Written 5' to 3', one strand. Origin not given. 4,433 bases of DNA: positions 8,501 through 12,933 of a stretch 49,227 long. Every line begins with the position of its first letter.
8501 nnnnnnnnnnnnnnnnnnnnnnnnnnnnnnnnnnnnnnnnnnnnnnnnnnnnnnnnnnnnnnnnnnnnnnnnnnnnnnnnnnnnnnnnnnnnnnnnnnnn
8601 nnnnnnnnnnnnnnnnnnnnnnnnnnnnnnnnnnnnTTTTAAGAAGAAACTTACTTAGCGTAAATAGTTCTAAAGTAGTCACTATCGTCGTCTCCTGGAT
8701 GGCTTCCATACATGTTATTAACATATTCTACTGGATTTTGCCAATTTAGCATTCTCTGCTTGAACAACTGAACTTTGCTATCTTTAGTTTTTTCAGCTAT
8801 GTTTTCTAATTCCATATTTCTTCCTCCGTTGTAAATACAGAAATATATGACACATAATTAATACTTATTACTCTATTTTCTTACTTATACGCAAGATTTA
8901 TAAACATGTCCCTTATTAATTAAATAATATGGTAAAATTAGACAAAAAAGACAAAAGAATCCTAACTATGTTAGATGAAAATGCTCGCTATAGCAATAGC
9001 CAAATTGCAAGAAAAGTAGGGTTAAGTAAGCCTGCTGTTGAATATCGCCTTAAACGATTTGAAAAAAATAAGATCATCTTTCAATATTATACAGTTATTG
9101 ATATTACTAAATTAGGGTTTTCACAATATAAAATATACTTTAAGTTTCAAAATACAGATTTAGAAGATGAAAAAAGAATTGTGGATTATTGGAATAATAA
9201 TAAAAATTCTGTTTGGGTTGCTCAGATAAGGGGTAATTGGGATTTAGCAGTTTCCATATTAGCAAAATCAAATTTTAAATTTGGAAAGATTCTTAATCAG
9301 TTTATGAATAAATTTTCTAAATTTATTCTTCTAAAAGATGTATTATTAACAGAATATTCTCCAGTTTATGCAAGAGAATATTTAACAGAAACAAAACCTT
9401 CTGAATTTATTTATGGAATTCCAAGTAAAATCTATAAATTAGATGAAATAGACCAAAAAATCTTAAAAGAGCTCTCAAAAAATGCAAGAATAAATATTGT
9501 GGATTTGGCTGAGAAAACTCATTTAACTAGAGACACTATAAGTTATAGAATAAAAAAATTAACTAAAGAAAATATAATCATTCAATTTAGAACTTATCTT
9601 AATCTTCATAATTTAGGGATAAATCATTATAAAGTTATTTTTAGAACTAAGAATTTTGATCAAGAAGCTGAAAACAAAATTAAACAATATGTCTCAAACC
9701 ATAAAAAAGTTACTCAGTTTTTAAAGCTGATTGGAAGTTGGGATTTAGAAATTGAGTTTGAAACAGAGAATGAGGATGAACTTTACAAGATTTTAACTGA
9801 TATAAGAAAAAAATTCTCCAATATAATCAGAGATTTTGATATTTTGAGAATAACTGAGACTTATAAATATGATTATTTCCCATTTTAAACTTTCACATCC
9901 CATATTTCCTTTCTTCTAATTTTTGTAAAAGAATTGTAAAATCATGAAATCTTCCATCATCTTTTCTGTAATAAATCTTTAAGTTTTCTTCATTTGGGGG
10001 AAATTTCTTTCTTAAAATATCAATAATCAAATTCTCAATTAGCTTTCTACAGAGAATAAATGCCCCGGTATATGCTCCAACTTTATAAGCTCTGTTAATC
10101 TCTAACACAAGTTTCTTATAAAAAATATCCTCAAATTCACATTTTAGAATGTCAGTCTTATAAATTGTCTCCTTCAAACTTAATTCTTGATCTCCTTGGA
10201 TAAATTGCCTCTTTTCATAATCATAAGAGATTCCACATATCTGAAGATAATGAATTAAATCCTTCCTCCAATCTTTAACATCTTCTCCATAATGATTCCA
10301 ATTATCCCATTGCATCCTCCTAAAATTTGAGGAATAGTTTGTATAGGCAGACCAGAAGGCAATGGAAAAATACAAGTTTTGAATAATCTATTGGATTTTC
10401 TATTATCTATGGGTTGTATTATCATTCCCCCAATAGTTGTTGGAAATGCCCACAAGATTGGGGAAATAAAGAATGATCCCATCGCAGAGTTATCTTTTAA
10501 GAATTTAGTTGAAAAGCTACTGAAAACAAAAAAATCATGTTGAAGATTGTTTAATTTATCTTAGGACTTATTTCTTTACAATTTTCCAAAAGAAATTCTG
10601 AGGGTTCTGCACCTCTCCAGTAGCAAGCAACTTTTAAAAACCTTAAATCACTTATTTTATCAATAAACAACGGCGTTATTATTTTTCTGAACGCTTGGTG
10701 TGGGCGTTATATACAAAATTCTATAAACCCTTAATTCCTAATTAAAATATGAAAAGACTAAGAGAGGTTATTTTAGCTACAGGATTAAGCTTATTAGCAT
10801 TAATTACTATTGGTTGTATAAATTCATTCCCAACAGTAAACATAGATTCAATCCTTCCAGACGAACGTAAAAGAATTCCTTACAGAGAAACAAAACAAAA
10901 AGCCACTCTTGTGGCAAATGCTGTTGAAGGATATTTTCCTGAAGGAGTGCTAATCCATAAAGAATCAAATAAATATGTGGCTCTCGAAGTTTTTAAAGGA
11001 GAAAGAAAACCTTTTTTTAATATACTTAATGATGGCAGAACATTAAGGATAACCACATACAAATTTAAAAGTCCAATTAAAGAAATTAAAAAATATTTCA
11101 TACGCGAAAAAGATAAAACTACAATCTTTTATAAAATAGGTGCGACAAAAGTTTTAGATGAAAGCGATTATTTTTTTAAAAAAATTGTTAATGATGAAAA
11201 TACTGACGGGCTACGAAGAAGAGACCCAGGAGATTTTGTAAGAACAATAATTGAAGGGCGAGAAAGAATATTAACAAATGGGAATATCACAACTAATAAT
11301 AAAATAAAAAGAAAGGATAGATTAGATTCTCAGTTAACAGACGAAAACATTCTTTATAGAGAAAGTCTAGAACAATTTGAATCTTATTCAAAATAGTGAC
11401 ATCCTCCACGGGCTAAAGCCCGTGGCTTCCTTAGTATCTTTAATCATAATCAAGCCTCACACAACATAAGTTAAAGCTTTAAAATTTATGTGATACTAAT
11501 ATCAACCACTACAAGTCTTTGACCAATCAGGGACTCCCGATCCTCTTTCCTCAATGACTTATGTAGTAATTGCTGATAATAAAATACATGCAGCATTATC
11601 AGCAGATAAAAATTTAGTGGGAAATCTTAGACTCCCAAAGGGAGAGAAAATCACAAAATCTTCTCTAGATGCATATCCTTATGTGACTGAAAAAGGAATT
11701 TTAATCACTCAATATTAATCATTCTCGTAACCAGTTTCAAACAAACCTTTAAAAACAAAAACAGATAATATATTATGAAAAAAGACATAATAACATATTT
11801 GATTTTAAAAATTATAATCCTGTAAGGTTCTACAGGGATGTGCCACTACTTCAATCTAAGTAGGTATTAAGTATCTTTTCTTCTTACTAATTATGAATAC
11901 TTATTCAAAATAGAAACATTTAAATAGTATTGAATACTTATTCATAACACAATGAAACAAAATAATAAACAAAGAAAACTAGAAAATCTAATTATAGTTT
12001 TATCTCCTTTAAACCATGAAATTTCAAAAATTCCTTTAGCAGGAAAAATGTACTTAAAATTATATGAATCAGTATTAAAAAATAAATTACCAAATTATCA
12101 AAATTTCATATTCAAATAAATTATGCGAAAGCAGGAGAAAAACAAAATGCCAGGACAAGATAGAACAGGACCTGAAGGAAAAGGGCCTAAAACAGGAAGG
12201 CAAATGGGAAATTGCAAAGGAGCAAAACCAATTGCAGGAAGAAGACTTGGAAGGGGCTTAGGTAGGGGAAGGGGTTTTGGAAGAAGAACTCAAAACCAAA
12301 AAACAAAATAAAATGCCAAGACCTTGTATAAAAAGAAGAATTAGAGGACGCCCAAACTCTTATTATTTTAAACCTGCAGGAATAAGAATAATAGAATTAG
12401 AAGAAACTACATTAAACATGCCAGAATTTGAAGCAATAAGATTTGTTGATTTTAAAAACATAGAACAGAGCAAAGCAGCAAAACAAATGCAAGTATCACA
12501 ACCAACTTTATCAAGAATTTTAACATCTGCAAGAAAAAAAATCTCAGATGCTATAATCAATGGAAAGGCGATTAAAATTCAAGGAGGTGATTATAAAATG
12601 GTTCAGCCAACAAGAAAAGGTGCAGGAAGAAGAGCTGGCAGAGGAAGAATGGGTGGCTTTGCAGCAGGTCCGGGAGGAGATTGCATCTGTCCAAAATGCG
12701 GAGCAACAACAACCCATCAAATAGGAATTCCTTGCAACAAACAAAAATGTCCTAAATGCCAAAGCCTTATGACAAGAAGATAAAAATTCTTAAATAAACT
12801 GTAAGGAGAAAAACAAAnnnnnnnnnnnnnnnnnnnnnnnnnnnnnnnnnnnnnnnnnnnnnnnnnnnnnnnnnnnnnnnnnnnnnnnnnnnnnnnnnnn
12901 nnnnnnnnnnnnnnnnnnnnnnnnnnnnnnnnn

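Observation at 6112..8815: Candidate RiPP-type operon: unannotated 54-aa Cys-free peptide, SPASM/twitch radical SAM enzyme and B12-binding radical SAM enzyme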

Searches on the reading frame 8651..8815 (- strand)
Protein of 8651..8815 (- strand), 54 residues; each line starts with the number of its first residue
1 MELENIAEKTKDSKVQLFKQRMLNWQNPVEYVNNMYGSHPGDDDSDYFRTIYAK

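Call 3: search_protein_families(library=pfam, proteins=[window:8651-8815:-], max_evalue=0.01)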
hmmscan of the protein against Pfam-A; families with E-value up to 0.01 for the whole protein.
window:8651-8815:- (54 aa): 0 families

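Call 4: search_protein_families(library=ncbifam, proteins=[window:8651-8815:-], max_evalue=0.01)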
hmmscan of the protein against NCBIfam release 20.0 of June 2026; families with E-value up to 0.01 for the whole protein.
window:8651-8815:- (54 aa): 0 families

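Call 18: find_homologous_proteins(query=A1, max_evalue=0.01)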
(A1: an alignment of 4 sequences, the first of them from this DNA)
Query A1 (4 sequences) (54 aa, profile of the alignment): 433 proteins with E <= 0.01 among 433 candidates; the best 120 are listed.
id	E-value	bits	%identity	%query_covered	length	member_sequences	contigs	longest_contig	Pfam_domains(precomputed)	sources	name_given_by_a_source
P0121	6.6e-32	127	66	65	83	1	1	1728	-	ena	-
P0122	3.0e-29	119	56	63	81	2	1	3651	-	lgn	-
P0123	9.4e-29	117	56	63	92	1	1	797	-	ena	-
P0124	1.5e-28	116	100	100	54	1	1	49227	-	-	-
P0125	1.8e-28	116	46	76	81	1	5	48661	-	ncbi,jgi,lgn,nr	ncbi:hypothetical protein FJZ19_02270 [Candidatus Pacearchaeota archaeon]|nr:hypothetical protein [C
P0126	4.5e-28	115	48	74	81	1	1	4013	-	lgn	-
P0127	8.7e-28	114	85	100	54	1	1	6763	-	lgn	-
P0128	2.1e-27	113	53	63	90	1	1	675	-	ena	-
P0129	9.4e-27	111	40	98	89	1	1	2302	-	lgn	-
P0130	3.2e-26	109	63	74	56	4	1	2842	-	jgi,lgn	jgi:hypothetical protein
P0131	2.3e-25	106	67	91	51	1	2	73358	-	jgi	jgi:hypothetical protein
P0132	4.7e-25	105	41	100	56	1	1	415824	-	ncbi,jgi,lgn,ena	ncbi:MAG: hypothetical protein WC548_00705 [Candidatus Pacearchaeota archaeon]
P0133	3.0e-23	99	47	76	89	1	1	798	-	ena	-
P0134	3.2e-23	99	51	83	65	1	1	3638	-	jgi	jgi:hypothetical protein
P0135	5.9e-23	98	57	78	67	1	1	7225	-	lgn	-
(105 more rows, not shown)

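Call 42: search_protein_families(library=phrogs, proteins=[window:8651-8815:-], max_evalue=0.01)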
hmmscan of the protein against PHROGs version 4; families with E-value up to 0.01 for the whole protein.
window:8651-8815:- (54 aa): 0 families

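Call 51: find_encoding_contigs(protein=P0127, flank=7000, max_places=2)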
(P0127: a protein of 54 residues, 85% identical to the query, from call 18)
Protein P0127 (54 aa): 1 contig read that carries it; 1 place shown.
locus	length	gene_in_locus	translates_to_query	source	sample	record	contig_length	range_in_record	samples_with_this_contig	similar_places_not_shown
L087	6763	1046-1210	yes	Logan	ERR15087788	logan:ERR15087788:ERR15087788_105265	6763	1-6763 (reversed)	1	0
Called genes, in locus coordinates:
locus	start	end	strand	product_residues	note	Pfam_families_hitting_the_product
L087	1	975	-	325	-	?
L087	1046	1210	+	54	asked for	-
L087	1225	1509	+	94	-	-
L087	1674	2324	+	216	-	PF13186:SPASM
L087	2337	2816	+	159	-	PF02310:B12-binding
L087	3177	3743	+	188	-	-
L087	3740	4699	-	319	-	PF01047:MarR (faint), PF13404:HTH_AsnC-type, PF13412:HTH_24, PF25212:HVO_A0114 (faint), PF13404:HTH_AsnC-type, PF13412:HTH_24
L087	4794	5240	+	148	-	PF13489:Methyltransf_23, PF05219:DREV (weak), PF01209:Ubie_methyltran, PF01135:PCMT, PF13847:Methyltransf_31, PF13649:Methyltransf_25, PF08241:Methyltransf_11, PF08242:Methyltransf_12, +2 more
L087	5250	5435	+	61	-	-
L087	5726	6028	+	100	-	-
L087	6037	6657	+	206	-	-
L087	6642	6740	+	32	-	-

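Call 66: search_protein_representatives(alignment_id=A4)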
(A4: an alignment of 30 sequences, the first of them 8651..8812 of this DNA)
Query: 30 sequences, 60 profile positions. Proteins with E-value up to 0.001 (for the whole library): 57; up to 1e-10: 53; up to 1e-30: 0. The best 57 are listed.
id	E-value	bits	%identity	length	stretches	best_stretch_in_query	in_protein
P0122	6.0e-27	109.7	-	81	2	22-59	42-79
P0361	4.0e-25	103.8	-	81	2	20-59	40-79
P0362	2.1e-23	98.3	-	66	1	6-59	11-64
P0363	3.2e-23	97.7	-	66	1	8-59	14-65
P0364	4.5e-23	97.2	-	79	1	7-59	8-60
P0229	8.4e-23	96.4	-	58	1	13-59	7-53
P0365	1.0e-22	96.1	-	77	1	6-59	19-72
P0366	1.2e-22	95.8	-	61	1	9-60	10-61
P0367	2.8e-22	94.7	-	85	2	23-59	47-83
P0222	3.0e-22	94.6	-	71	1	17-58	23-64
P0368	9.9e-22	92.9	-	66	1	18-60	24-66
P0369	9.9e-22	92.9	-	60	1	7-59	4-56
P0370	1.0e-21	92.9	-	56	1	13-60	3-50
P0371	1.6e-21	92.3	-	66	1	10-59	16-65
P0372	2.4e-21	91.7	-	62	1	18-60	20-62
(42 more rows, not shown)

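Call 68: search_protein_families(library=ncbifam, alignment_id=A4, max_evalue=1)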
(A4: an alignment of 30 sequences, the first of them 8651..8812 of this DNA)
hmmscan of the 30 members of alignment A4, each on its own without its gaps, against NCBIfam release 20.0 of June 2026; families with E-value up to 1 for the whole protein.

A. member 1, window:8651-8812:- (53 aa): 0 families

B. families by the number of members that match (of 30 scanned): 0 families

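Call 75: predict_structure(alignment_id=A4)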
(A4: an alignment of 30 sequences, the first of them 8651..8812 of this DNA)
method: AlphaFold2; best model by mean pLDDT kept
length: 53 residues; sequences in the alignment: 30
mean_pLDDT: 64.0   pTM: 0.37
mean pLDDT of the five models: 64.0, 63.9, 63.6, 60.7, 56.4
residues with pLDDT >= 90: 0; 70-90: 16; 50-70: 34; < 50: 3
segments of 3 or more residues with pLDDT < 50: 2-4
pLDDT, mean of each block of 10 residues (from residue 1): 53 75 73 58 62 62
secondary structure, 60 per line:
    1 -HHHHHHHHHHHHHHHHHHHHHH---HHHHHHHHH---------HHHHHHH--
elements in order: H2-23 H27-35 H45-51

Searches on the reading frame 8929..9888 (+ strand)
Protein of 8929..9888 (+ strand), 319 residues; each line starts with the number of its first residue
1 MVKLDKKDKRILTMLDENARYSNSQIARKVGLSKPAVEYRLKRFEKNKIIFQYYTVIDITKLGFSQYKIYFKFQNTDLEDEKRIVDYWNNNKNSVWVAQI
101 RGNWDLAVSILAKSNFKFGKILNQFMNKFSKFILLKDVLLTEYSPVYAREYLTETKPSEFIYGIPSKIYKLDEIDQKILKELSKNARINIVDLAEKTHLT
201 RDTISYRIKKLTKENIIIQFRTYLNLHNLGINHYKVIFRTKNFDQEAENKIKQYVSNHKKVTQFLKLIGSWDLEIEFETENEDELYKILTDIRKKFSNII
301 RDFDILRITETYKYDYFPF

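Call 3: search_protein_families(library=pfam, proteins=[window:8929-9888:+], max_evalue=0.01)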
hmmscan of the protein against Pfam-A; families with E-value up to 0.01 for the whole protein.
window:8929-9888:+ (319 aa): 18 families
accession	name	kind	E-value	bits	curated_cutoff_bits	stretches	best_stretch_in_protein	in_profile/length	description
PF13412.12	HTH_24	-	1.4e-30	105.1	21.9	2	171-217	1-47/48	Winged helix-turn-helix DNA-binding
PF13404.12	HTH_AsnC-type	-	3.7e-29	100.7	27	2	171-211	1-41/42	AsnC-type helix-turn-helix domain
PF01047.28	MarR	-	2.6e-11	43.7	24.6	2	177-217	7-47/59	MarR family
PF01022.26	HTH_5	-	1.2e-08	35.1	22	1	10-45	6-40/47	Bacterial regulatory protein, arsR family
PF12802.13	MarR_2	-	1.4e-07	32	27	1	179-217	11-50/61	MarR family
PF12840.13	HTH_20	-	1.9e-06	28.2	27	0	10-49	8-47/51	Helix-turn-helix domain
PF04492.19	Phage_rep_O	-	1.6e-05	25.8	28.7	0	184-221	46-83/95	Bacteriophage replication protein O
PF13545.12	HTH_Crp_2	-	2.3e-05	24.7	27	0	20-62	22-67/70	Crp-like helix-turn-helix domain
PF13518.12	HTH_28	-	4.4e-05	23.9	25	0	20-47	12-39/52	Helix-turn-helix domain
PF08279.18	HTH_11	-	5.4e-05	23.4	25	1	176-219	3-47/55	HTH domain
PF01037.27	AsnC_trans_reg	-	6.1e-05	23.3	25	0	248-294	11-58/73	Lrp/AsnC ligand binding domain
PF04967.18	HTH_10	-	7.8e-05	22.9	23.1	0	16-47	19-50/53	HTH DNA binding domain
PF13556.12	HTH_30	-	9e-05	22.6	27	0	189-212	14-37/59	PucR C-terminal helix-turn-helix domain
PF13384.12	HTH_23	-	0.00011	22.3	24.6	1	10-46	9-43/50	Homeodomain-like domain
PF09339.16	HTH_IclR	-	0.0011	19.2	22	0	10-44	7-42/52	IclR helix-turn-helix domain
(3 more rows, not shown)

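Call 4: search_protein_families(library=ncbifam, proteins=[window:8929-9888:+], max_evalue=0.01)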
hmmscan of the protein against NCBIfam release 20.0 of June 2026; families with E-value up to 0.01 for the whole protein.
window:8929-9888:+ (319 aa): 29 families (the best 25 are shown)
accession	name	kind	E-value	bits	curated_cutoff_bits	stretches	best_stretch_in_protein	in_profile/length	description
NF053758.1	ChrTpTrnRegChrS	equivalog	4.3e-26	91.6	250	2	168-292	9-131/158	chromate efflux transcriptional regulator ChrS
NF008370.0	PRK11169.1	equivalog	2.1e-19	69.8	233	2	169-237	10-78/164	leucine-responsive transcriptional regulator Lrp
NF040947.1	trans_reg_LysM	equivalog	1.7e-18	66.7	180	2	171-294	1-120/136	HTH-type transcriptional regulator LysM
NF008384.0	PRK11179.1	equivalog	1.4e-16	60.7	227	2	167-291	3-126/153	transcriptional regulator AsnC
NF040820.1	trans_reg_LrpA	equivalog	9.4e-16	58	250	2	4-68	2-66/141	HTH-type transcriptional regulator LrpA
NF041395.1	TranRegLrpA1_Halo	equivalog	9.1e-13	48.4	250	2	7-63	6-62/142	HTH-type transcriptional regulator LrpA1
NF041396.1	TranRegLrp_Halo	equivalog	2.3e-12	47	190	2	172-276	4-106/149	HTH-type transcriptional regulator Lrp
NF040939.2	trans_reg_lrs14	equivalog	2e-08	34.2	90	1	168-221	16-70/103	Lrs14 family HTH-type transcriptional regulator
NF053606.1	Sta1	subfamily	4e-08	33.3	80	1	168-234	15-79/100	Sta1 family transcriptional regulator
NF040708.3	Siroheme_Dcarb_AhbA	equivalog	6.5e-07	29.2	140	1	24-86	20-82/144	siroheme decarboxylase subunit alpha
NF033788.1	HTH_metalloreg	subfamily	1.1e-06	28.4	55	1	177-218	15-56/77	metalloregulator ArsR/SmtB family transcription factor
TIGR01884.1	cas_HTH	subfamily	1.3e-06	27.9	60.2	1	2-53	138-189/202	CRISPR-associated CARF protein Csa3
NF045919.1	HphnlacHdxRed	equivalog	7.4e-06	25.3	340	0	7-79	213-285/309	p-hydroxyphenylacetate 3-hydroxylase reductase component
NF033789.1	repress_SdpR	subfamily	4e-05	23.5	100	0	5-52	7-53/79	autorepressor SdpR family transcription factor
TIGR02337.1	HpaR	equivalog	4.3e-05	23.3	121.2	0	7-55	29-77/130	homoprotocatechuate degradation operon regulator HpaR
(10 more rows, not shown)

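Call 65: search_solved_structures(query=window:8929-9888:+, max_evalue=0.001)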
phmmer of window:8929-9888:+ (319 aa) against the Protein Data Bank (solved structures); distinct sequences matched with E-value up to 0.001: 17.
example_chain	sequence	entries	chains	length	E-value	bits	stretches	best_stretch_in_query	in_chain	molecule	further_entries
2efq_A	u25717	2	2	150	3.5e-09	39.5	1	171-253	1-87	150aa long hypothetical transcriptional regulator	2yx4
2pmh_A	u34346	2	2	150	3.5e-09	39.5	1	171-253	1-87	150aa long hypothetical transcriptional regulator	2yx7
2e7w_A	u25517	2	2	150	3.7e-09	39.5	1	171-253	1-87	150aa long hypothetical transcriptional regulator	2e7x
2efo_A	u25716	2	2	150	5.7e-09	38.9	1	171-240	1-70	150aa long hypothetical transcriptional regulator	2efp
2efn_A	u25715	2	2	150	6.2e-09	38.7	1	171-253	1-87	150aa long hypothetical transcriptional regulator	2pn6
2cyy_A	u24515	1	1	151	2.9e-08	36.6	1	170-290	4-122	Putative HTH-type transcriptional regulator PH1519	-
1ri7_A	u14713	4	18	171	2.9e-08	36.5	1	170-289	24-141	Putative transcriptional regulator | Putative HTH-type transcriptional regulator PH1519 | Uncharacterized HTH-type transcriptional regulator PH1519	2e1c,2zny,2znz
2dbb_A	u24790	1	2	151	2.2e-07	33.6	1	169-315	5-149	Putative HTH-type transcriptional regulator PH0061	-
1i1g_A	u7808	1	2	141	3e-07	33.2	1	4-69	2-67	TRANSCRIPTIONAL REGULATOR LRPA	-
9w4v_A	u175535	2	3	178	1.3e-06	31.1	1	166-299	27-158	Uncharacterized HTH-type transcriptional regulator PH0140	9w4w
7fby_A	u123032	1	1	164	1.7e-06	30.7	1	166-299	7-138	Transcriptional regulatory protein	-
2cfx_A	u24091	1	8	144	2.2e-06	30.4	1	3-102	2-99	HTH-TYPE TRANSCRIPTIONAL REGULATOR LRPC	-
2ia0_A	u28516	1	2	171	3.2e-06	29.8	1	169-311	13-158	Putative HTH-type transcriptional regulator PF0864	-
2gqq_A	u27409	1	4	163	0.00011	24.8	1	170-260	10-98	Leucine-responsive regulatory protein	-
2p5v_A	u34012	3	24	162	0.00014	24.4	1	3-60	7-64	Transcriptional regulator, LRP/AsnC family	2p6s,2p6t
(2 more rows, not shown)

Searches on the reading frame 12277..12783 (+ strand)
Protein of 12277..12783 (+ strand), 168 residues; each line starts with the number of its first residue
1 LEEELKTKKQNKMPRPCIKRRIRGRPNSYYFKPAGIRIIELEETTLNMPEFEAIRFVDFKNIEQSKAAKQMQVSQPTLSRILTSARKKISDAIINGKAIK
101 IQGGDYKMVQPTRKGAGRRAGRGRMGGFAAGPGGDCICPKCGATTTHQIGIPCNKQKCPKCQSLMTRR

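Call 69: search_protein_families(library=pfam, proteins=[window:12277-12783:+], max_evalue=0.00001)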
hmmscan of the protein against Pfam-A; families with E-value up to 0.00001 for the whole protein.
window:12277-12783:+ (168 aa): 1 family
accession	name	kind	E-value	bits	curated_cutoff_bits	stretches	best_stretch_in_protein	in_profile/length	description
PF02001.22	DUF134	-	5.8e-26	91.4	27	1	14-108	5-97/98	Protein of unknown function DUF134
